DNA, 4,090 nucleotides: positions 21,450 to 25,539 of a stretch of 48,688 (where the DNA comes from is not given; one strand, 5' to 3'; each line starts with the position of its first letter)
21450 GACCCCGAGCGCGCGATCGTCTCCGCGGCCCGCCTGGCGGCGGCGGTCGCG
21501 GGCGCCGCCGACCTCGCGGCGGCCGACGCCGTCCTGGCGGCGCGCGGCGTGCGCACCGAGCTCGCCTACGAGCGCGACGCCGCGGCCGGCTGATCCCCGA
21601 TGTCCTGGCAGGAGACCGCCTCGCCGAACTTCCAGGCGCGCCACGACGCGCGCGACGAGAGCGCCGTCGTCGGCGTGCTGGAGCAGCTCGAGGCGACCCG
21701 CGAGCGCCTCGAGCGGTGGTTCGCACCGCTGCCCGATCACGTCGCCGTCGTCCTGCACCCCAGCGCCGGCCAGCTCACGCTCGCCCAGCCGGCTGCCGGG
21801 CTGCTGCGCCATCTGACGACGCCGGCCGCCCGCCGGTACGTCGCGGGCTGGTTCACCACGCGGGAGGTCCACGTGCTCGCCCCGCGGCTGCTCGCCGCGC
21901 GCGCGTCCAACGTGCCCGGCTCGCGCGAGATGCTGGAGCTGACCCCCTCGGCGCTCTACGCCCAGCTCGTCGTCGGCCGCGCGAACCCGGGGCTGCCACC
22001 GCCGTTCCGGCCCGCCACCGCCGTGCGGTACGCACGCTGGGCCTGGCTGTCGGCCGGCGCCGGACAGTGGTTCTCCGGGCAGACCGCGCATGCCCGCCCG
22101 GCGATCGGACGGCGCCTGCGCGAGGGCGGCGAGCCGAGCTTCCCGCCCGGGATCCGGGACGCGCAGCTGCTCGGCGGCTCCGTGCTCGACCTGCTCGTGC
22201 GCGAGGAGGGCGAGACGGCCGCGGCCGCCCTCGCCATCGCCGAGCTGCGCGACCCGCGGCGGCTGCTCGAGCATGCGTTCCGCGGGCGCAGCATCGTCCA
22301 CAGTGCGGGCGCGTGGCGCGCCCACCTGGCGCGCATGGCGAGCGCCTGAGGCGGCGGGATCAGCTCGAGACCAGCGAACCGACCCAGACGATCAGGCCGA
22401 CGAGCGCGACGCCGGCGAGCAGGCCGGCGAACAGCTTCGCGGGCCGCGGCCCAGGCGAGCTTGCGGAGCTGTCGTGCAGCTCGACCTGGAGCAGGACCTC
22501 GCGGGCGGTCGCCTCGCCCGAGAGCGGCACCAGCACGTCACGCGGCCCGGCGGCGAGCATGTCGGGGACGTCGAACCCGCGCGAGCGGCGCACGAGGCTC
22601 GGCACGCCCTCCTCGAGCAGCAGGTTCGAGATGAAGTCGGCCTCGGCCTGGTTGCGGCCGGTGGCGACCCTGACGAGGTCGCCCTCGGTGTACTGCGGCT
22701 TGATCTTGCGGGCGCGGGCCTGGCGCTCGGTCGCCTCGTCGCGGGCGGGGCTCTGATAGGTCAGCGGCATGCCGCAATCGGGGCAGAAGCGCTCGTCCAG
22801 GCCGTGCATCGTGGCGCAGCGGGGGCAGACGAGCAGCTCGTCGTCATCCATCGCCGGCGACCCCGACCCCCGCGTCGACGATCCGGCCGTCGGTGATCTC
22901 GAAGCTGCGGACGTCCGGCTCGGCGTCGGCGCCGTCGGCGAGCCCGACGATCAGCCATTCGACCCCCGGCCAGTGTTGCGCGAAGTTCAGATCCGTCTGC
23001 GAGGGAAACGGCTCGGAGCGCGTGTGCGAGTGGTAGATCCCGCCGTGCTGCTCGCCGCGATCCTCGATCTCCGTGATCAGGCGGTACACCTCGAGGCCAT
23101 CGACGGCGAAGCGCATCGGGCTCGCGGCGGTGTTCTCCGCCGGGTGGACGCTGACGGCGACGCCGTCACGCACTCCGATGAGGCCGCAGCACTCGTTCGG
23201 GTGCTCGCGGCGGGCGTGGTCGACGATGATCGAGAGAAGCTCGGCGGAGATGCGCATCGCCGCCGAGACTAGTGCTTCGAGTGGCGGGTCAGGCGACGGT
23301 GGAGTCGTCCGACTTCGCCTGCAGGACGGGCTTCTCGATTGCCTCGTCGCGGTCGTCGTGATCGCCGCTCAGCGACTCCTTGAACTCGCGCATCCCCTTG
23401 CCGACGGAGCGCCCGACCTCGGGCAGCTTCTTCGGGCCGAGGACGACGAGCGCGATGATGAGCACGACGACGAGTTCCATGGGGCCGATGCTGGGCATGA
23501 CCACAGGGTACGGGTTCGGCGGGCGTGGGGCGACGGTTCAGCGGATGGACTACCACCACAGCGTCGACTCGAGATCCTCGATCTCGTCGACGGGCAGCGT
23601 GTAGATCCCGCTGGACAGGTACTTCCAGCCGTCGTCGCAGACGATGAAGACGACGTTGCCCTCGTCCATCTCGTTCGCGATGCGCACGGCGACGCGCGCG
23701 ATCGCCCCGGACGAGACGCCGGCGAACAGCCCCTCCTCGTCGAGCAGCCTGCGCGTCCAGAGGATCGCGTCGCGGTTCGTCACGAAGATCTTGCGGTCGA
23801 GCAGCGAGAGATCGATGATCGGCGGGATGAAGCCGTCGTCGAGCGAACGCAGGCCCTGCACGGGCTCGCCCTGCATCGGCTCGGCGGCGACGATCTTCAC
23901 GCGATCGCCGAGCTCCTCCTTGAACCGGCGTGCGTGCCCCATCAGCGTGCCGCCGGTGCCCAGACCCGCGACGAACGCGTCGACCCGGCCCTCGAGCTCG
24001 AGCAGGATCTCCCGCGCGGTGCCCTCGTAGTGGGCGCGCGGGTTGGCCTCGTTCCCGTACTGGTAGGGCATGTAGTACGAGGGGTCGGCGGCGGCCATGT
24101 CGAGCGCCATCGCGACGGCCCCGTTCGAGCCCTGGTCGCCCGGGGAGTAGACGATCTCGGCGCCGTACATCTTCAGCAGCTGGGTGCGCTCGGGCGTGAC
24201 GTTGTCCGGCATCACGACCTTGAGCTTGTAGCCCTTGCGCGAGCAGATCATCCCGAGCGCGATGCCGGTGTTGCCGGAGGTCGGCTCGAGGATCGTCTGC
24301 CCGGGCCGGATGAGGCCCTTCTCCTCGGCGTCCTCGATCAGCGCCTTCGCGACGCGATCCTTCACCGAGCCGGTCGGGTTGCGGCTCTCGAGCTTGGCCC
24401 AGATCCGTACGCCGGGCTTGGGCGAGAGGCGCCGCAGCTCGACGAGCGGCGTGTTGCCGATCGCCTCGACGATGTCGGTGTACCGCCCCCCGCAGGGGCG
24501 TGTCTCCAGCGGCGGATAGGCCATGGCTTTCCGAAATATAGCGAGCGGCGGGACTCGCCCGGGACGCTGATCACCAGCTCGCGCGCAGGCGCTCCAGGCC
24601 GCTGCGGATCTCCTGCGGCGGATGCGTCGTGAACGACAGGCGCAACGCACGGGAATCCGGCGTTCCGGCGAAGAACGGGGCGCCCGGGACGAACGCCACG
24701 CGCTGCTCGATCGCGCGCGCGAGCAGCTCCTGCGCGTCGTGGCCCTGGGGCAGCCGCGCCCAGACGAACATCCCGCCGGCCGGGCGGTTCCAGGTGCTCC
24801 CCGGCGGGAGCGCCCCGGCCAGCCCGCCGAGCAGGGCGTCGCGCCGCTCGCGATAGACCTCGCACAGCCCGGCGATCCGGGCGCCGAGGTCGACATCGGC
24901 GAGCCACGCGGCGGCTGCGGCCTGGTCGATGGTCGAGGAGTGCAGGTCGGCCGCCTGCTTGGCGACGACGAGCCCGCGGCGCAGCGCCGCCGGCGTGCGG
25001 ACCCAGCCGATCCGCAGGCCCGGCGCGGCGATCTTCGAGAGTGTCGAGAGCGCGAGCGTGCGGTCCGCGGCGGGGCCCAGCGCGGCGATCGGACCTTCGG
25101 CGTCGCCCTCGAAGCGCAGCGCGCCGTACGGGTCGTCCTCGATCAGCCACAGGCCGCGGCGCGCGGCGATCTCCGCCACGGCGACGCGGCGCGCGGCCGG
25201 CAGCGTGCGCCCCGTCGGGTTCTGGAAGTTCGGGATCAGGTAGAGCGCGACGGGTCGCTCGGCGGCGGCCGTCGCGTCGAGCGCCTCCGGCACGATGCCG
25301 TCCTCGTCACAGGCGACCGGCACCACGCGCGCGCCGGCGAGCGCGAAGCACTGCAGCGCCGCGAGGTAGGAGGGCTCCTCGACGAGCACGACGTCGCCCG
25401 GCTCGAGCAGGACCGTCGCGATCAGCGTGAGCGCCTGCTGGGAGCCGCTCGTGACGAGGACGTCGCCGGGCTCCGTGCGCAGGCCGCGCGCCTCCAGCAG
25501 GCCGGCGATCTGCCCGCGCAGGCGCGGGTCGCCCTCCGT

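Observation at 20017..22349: Candidate undescribed three-gene system: DUF1802-like, DUF1152-like (GIGGGGD loop) and an unknown protein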

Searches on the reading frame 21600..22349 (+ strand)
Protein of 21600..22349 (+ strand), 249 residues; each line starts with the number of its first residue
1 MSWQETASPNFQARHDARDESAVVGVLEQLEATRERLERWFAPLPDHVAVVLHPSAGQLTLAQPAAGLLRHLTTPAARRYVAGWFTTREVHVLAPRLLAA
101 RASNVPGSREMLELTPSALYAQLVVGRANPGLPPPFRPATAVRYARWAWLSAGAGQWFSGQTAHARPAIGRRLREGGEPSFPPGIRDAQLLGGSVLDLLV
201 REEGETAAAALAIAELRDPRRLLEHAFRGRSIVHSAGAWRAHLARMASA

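Call 3: search_protein_families(library=pfam, proteins=[window:21600-22349:+], max_evalue=1)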
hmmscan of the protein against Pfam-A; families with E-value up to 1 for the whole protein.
window:21600-22349:+ (249 aa): 0 families

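Call 4: search_protein_families(library=ncbifam, proteins=[window:21600-22349:+], max_evalue=1)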
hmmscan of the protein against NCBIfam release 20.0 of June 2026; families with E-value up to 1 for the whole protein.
window:21600-22349:+ (249 aa): 0 families

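Call 8: search_solved_structures(query=window:21600-22349:+, max_evalue=10, show_alignments=1)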
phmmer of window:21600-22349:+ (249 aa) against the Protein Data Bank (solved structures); distinct sequences matched with E-value up to 10: 1.
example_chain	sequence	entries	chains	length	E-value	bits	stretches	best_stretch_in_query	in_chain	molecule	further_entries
7lgp_A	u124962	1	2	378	1.4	11.8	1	146-200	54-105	Succinyl-diaminopimelate desuccinylase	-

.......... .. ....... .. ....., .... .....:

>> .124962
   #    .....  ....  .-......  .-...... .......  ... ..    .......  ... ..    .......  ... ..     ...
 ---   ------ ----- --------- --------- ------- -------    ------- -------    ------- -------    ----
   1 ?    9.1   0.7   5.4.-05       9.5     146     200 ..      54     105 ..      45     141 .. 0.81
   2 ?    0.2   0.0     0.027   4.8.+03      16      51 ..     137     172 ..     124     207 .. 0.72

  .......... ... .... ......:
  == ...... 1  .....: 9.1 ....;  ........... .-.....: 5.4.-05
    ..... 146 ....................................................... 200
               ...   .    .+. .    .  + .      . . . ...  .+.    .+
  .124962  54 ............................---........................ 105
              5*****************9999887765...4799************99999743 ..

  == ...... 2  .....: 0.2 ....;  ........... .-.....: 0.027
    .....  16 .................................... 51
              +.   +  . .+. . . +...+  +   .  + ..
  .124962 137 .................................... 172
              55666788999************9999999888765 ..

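Call 10: search_protein_families(library=padloc, proteins=[window:21600-22349:+], max_evalue=1)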
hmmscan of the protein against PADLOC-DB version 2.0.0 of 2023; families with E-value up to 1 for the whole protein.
window:21600-22349:+ (249 aa): 0 families

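Call 11: find_homologous_proteins(query=window:21600-22349:+)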
Query window:21600-22349:+ (249 aa): 3167 proteins with E <= 0.001 among 8000 candidates; the best 120 are listed.
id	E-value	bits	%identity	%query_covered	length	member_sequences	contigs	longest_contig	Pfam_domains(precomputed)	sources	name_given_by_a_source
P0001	7.2e-146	502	94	99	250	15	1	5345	-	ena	-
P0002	2.2e-137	475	90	99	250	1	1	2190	-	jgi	-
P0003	1.6e-135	468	87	100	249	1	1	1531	-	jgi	jgi:hypothetical protein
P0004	8.3e-126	437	82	100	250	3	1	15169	-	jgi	-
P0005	1.8e-109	383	72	99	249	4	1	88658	-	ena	-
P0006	6.5e-109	381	74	99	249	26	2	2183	-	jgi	-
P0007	1.8e-107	377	74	99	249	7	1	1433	-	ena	-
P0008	3.4e-107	376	73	100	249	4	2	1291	-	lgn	-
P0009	3.3e-106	373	72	99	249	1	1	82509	-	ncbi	-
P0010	2.5e-105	370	74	99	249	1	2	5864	-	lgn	-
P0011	3.4e-105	369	72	99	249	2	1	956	-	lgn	-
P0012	1.5e-104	367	72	100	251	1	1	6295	-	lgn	-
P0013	3.6e-104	366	71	99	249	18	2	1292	-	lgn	-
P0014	7.6e-104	365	70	99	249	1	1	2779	-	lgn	-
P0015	6.4e-103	362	71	100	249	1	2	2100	-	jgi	jgi:hypothetical protein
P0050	6.6e-92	326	64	100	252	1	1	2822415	-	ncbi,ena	-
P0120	2.0e-88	314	65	99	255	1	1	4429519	-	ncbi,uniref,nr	ncbi:hypothetical protein [Conexibacter sp. SYSU D00693]|uniref:hypothetical protein n=1 Tax=Conexib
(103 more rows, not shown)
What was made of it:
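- Checked: It has more than 3,000 homologues (call 11).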

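Call 12: find_encoding_contigs(protein=P0120, flank=8000, max_places=2)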
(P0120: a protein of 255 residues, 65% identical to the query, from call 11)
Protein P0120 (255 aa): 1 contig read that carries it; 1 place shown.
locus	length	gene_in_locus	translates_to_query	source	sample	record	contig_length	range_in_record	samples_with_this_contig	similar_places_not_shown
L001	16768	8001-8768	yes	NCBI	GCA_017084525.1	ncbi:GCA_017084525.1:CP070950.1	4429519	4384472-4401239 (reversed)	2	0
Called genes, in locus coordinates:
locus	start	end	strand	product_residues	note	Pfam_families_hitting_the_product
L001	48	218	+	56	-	-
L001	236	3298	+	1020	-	PF10923:BrxC_BrxD (weak), PF13191:AAA_16, PF13401:AAA_22 (faint), PF13424:TPR_12 (faint), PF00196:GerE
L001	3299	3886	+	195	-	PF28474:DUF8412, PF13376:OmdA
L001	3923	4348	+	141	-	PF00903:Glyoxalase, PF13669:Glyoxalase_4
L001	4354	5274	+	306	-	PF02558:ApbA (faint), PF03446:NAD_binding_2, PF03807:F420_oxidored, PF14833:NAD_binding_11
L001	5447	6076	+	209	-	PF08819:DUF1802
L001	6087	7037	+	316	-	PF06626:DUF1152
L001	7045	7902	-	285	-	-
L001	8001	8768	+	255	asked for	-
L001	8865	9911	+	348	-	PF12229:PG_binding_4 (weak), PF03734:YkuD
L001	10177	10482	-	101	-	-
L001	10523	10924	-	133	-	PF14464:Prok-JAB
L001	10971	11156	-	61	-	PF02416:TatA_B_E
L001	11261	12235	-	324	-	PF00291:PALP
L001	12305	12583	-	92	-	PF02597:ThiS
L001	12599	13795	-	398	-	PF00581:Rhodanese, PF00899:ThiF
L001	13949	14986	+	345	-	PF00672:HAMP (weak), PF07730:HisKA_3, PF13581:HATPase_c_2, PF02518:HATPase_c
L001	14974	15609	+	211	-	PF00072:Response_reg, PF08281:Sigma70_r4_2 (weak), PF00196:GerE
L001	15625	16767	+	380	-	PF04909:Amidohydro_2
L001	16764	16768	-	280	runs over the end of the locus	PF00378:ECH_1, PF16113:ECH_2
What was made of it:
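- L001 has an opposite-strand gene between them (call 12).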

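Call 13: find_encoding_contigs(protein=P0050, flank=8000, max_places=2)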
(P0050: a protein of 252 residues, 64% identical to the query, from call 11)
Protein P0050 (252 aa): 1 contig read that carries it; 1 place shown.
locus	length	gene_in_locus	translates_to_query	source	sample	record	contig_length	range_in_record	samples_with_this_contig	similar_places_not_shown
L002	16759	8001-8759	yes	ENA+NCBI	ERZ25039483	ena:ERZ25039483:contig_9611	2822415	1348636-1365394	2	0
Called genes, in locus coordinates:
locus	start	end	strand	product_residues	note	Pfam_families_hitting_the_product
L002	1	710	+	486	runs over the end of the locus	PF00890:FAD_binding_2, PF01134:GIDA (faint), PF01266:DAO (weak), PF03486:HI0933_like (faint), PF07992:Pyr_redox_2 (faint), PF12831:FAD_oxidored (faint), PF02910:Succ_DH_flav_C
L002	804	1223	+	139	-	-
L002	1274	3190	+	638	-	PF05378:Hydant_A_N, PF01968:Hydantoinase_A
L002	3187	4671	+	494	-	PF02538:Hydantoinase_B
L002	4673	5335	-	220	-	PF08447:PAS_3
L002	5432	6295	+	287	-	PF03446:NAD_binding_2, PF14833:NAD_binding_11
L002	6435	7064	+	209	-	PF08819:DUF1802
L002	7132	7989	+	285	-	PF06626:DUF1152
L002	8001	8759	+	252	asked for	-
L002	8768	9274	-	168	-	PF09413:DUF2007 (weak)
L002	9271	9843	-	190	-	PF02416:TatA_B_E, PF14464:Prok-JAB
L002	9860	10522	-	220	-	PF00291:PALP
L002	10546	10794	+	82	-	-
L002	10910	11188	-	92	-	PF02597:ThiS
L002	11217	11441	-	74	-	-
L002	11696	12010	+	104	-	-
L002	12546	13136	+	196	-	PF08534:Redoxin (weak), PF00578:AhpC-TSA, PF02630:SCO1-SenC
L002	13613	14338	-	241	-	-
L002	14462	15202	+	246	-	-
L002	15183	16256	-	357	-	-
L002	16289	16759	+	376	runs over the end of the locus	PF02515:CoA_transf_3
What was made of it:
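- L001 and L002 (calls 12, 13).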

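Call 29: predict_structure(alignment_id=A2)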
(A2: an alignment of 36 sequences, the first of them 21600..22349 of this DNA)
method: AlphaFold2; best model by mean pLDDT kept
length: 249 residues; sequences in the alignment: 36
mean_pLDDT: 93.4   pTM: 0.92
mean pLDDT of the five models: 93.4, 93.4, 93.3, 92.7, 92.5
residues with pLDDT >= 90: 214; 70-90: 26; 50-70: 9; < 50: 0
segments of 3 or more residues with pLDDT < 50: none
pLDDT, mean of each block of 10 residues (from residue 1): 92 97 98 97 93 96 92 92 93 97 92 97 93 70 91 97 92 88 95 98 97 94 97 97 90
secondary structure, 60 per line:
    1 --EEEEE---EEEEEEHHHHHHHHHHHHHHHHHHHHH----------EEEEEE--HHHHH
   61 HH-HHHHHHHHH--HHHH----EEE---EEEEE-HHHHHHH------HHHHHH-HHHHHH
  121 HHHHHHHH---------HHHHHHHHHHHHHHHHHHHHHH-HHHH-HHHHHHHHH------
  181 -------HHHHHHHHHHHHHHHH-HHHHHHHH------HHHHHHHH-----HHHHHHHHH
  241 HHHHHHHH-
elements in order: E3-7 E11-16 H17-37 E48-53 H56-62 H64-72 H75-78 E83-85 E89-93 H95-101 H108-113 H115-128 H138-159 H161-164 H166-174 H188-203 H205-212 H219-226 H232-248
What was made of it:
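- On Gluzincin / MA-clan metallopeptidases (gene 3): AF2 model with pLDDT 93.4 and pTM 0.92 (call 29).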

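Call 35: fold_search(model_id=the predicted structure, library=pdb)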
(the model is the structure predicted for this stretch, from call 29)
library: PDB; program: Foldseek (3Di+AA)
matches with E <= 10: 213; with E <= 0.001: 0
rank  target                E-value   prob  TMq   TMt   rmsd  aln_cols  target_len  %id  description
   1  4z7i_A                1.1e-02  1.00  0.50  0.17   7.1       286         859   11  Crystal structure of insulin regulated aminopeptidase in complex with ligand (released 2015-08-26)
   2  6mgq_B                2.0e-02  1.00  0.50  0.16   8.2       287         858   11  ERAP1 in the open conformation bound to 10mer phosphinic inhibitor DG014 (released 2019-12-18)
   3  4p8q_B                2.4e-02  1.00  0.55  0.18   6.0       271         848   11  Crystal Structure of Human Insulin Regulated Aminopeptidase with Alanine in Active Site (released 2014-12-03)
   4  6ydx_A                2.8e-02  1.00  0.56  0.19   5.4       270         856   10  Insulin-regulated aminopeptidase complexed with a macrocyclic peptidic inhibitor (released 2020-07-22)
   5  8p0i_B                2.9e-02  0.99  0.52  0.19   6.1       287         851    8  Crystal structure of the open conformation of insulin-regulated aminopeptidase in complex with a small-MW inhibitor (released 2024-09-04)
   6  3qnf_A                3.2e-02  0.99  0.48  0.20   8.0       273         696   10  Crystal structure of the open state of human endoplasmic reticulum aminopeptidase 1 ERAP1 (released 2011-02-23)
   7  3mdj_A                3.4e-02  0.99  0.49  0.18   6.0       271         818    9  ER Aminopeptidase, ERAP1, Bound to the Zinc Aminopeptidase Inhibitor, Bestatin (released 2011-03-30)
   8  8cgw_B                4.0e-02  0.99  0.52  0.18   5.9       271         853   11  Insulin-regulated aminopeptidase (IRAP) in complex with an allosteric benzopyran-based inhibitor (released 2024-01-31)
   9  4gaa_A                4.0e-02  0.97  0.49  0.23   6.8       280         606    9  Structure of Leukotriene A4 hydrolase from Xenopus laevis complexed with inhibitor bestatin (released 2013-06-12)
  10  6ydx_B                4.9e-02  0.99  0.58  0.19   6.2       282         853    9  Insulin-regulated aminopeptidase complexed with a macrocyclic peptidic inhibitor (released 2020-07-22)
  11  4pj6_B                5.1e-02  0.96  0.49  0.18   6.8       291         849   10  Crystal Structure of Human Insulin Regulated Aminopeptidase with Lysine in Active Site (released 2014-12-03)
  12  4r5t                  5.7e-02  0.99  0.55  0.18   5.3       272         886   12  Structure of the m1 alanylaminopeptidase from malaria complexed with a hydroxamic acid-based inhibitor (released 2014-10-29)
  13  1z1w                  6.3e-02  0.93  0.47  0.19   7.2       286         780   10  Crystal structures of the tricorn interacting facor F3 from Thermoplasma acidophilum, a zinc aminopeptidase in three dif (released 2005-05-31)
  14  4gaa_B                7.4e-02  0.91  0.44  0.21   9.3       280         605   10  Structure of Leukotriene A4 hydrolase from Xenopus laevis complexed with inhibitor bestatin (released 2013-06-12)
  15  4z7i_B                8.6e-02  0.84  0.44  0.16   7.5       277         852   11  Crystal structure of insulin regulated aminopeptidase in complex with ligand (released 2015-08-26)
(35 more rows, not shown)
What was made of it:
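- On Gluzincin / MA-clan metallopeptidases (gene 3): Foldseek ranks 1-49 are all M1 aminopeptidases or LTA4 hydrolase, with TMq 0.30-0.58 (most 0.44-0.58) and E from 1e-2 (call 35).
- Closest known: Gluzincin. Same: The predicted fold of gene 3 matches this domain: the top 49 hits have TMq up to 0.58 (call 35).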

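Call 49: search_dna_similar(query=window:21600-22346:+, collection=plasmids, mode=protein, max_evalue=0.001, max_rows=30)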
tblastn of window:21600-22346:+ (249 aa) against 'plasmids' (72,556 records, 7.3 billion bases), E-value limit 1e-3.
No match.

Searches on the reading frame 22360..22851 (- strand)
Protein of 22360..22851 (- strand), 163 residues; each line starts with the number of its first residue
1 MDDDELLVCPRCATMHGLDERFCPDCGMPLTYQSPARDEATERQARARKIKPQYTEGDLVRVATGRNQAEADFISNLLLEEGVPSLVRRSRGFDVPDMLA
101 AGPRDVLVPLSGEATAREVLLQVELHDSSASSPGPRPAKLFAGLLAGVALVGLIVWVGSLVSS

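Call 27: search_protein_families(library=pfam, proteins=[window:22360-22851:-], max_evalue=0.01)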
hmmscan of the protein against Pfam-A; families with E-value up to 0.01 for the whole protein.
window:22360-22851:- (163 aa): 6 families
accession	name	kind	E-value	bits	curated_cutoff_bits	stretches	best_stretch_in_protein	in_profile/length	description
PF14803.11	Zn_ribbon_Nudix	-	8.5e-05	22.8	25.6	1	21-39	1-19/34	Nudix N-terminal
PF13240.11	Zn_Ribbon_1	-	0.00013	22.1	25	1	9-30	2-23/23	zinc-ribbon domain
PF13248.11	Zn_ribbon_3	-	0.00038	20.2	27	1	8-30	4-26/26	zinc-ribbon domain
PF12773.13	DZR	-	0.00084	19.9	27.3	1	8-27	26-45/45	Double zinc ribbon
PF08274.17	Zn_Ribbon_YjdM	-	0.0038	17.7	30.8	0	3-13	16-26/30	PhnA Zinc-Ribbon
PF18912.6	DZR_2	-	0.0057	16.9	27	1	4-34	19-50/56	Double zinc ribbon domain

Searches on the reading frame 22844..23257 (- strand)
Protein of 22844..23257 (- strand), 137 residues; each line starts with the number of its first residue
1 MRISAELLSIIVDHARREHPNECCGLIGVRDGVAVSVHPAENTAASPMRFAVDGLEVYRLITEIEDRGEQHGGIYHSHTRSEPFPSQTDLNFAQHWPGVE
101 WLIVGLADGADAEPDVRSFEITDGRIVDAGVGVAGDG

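Call 27: search_protein_families(library=pfam, proteins=[window:22844-23257:-], max_evalue=0.01)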
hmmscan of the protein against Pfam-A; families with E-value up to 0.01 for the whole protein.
window:22844-23257:- (137 aa): 2 families
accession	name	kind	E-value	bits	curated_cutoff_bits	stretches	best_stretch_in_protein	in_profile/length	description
PF14464.11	Prok-JAB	-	6.2e-21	74.8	25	1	5-120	2-112/114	Prokaryotic homologs of the JAB domain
PF01398.27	JAB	-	0.00089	19.5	22.5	1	2-92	7-107/117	JAB1/Mov34/MPN/PAD-1 ubiquitin protease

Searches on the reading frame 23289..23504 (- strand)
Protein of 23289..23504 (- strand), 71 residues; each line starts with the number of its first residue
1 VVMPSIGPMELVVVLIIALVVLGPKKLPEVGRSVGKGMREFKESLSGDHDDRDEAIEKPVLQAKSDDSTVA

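Call 27: search_protein_families(library=pfam, proteins=[window:23289-23504:-], max_evalue=0.01)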
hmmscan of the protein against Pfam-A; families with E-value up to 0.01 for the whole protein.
window:23289-23504:- (71 aa): 1 family
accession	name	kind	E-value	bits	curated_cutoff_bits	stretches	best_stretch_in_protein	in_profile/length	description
PF02416.21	TatA_B_E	-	3.2e-19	68.3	21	1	6-54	1-50/53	mttA/Hcf106 family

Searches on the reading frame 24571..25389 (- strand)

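Call 27: search_protein_families(library=pfam, proteins=[window:24571-25389:-], max_evalue=0.01)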
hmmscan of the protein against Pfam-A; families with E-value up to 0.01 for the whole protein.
window:24571-25389:- (272 aa): 2 families
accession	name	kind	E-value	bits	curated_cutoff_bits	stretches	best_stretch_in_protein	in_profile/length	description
PF00155.27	Aminotran_1_2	-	1.4e-27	97.3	19.7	1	2-268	95-361/361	Aminotransferase class I and II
PF12897.13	Asp_aminotransf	-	1.4e-07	31.1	27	1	1-266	127-403/421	Aspartate amino-transferase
